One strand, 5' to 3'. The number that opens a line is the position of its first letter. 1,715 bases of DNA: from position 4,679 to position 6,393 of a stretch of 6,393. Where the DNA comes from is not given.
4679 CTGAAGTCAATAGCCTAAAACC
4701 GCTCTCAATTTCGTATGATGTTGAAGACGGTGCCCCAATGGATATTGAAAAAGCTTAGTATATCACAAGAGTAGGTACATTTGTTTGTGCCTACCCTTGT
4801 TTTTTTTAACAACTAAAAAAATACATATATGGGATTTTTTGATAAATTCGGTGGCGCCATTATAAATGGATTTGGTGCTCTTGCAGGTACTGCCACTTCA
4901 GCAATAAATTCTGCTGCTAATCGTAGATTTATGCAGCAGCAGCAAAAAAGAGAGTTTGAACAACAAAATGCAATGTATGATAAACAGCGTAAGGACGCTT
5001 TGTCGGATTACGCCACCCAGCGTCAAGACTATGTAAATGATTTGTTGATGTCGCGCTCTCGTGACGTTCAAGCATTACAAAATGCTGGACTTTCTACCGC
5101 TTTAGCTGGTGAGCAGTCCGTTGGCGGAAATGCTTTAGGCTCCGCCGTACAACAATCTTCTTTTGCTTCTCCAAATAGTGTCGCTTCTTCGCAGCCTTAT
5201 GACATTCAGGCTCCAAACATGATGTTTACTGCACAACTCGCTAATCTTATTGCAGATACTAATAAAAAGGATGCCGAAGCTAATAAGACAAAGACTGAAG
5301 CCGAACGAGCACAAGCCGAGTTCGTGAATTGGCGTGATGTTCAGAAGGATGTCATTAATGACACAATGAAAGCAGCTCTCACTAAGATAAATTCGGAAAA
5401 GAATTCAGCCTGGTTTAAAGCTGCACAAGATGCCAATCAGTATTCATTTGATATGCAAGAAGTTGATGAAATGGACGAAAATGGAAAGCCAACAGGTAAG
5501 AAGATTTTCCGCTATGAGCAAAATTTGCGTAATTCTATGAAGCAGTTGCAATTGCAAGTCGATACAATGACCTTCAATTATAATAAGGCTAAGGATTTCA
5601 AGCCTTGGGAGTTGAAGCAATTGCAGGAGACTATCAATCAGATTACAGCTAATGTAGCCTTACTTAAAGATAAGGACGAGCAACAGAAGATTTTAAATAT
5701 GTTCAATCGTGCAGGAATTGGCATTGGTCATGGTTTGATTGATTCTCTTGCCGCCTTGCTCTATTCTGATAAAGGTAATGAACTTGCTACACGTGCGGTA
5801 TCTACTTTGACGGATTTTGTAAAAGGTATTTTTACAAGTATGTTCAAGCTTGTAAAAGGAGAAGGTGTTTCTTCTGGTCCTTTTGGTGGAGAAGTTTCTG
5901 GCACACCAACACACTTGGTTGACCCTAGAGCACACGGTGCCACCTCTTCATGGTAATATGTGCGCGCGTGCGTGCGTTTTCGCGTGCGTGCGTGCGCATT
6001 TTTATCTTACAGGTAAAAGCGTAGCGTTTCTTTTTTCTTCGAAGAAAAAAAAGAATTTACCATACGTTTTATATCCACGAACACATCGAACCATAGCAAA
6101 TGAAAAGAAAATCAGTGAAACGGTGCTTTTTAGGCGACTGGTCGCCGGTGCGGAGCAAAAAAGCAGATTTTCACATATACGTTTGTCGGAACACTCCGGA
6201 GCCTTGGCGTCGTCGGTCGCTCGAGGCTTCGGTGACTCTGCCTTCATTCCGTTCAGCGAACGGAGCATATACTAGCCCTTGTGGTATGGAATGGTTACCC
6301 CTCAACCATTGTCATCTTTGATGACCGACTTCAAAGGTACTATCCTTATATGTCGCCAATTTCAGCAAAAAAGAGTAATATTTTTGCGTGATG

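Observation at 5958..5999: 42-nt (GTGC/GCGC)n alternating purine-pyrimidine tract, a potential Z-DNA element, immediately after VP2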

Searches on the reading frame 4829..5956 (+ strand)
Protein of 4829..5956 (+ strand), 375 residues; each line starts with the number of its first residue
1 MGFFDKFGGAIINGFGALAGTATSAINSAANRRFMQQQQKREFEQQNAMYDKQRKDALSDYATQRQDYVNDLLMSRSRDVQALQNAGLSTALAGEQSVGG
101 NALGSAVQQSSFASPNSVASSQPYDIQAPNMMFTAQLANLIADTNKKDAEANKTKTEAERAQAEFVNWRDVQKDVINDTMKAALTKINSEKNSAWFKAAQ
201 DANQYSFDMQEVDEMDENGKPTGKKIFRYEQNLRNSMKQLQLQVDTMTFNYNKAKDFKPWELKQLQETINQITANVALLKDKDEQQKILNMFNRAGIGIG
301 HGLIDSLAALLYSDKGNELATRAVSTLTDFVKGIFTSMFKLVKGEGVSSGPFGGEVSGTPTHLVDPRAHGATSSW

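Call 8: search_protein_families(library=pfam, proteins=[window:4829-5956:+], max_evalue=0.01)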
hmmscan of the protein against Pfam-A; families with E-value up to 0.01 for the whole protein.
window:4829-5956:+ (375 aa): 0 families

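Call 9: search_protein_families(library=phrogs, proteins=[window:4829-5956:+], max_evalue=0.01)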
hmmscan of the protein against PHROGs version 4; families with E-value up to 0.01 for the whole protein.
window:4829-5956:+ (375 aa): 0 families

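Call 13: find_related_loci(query=window:4829-5956:+, collection=viral_contigs, flank=4000)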
Query window:4829-5956:+ (375 aa) in viral_contigs; peptide patterns used: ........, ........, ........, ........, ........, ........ (x = any residue, [..] = any of these).
4 stretches matched a pattern, but none encodes a relative of the query by tblastn (E <= 1e-3).

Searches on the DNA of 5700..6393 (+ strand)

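Call 12: search_dna_similar(query=window:5700-6393:+, collection=phages, mode=distant, max_rows=30)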
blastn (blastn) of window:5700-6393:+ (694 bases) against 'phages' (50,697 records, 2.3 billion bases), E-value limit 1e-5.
No match.
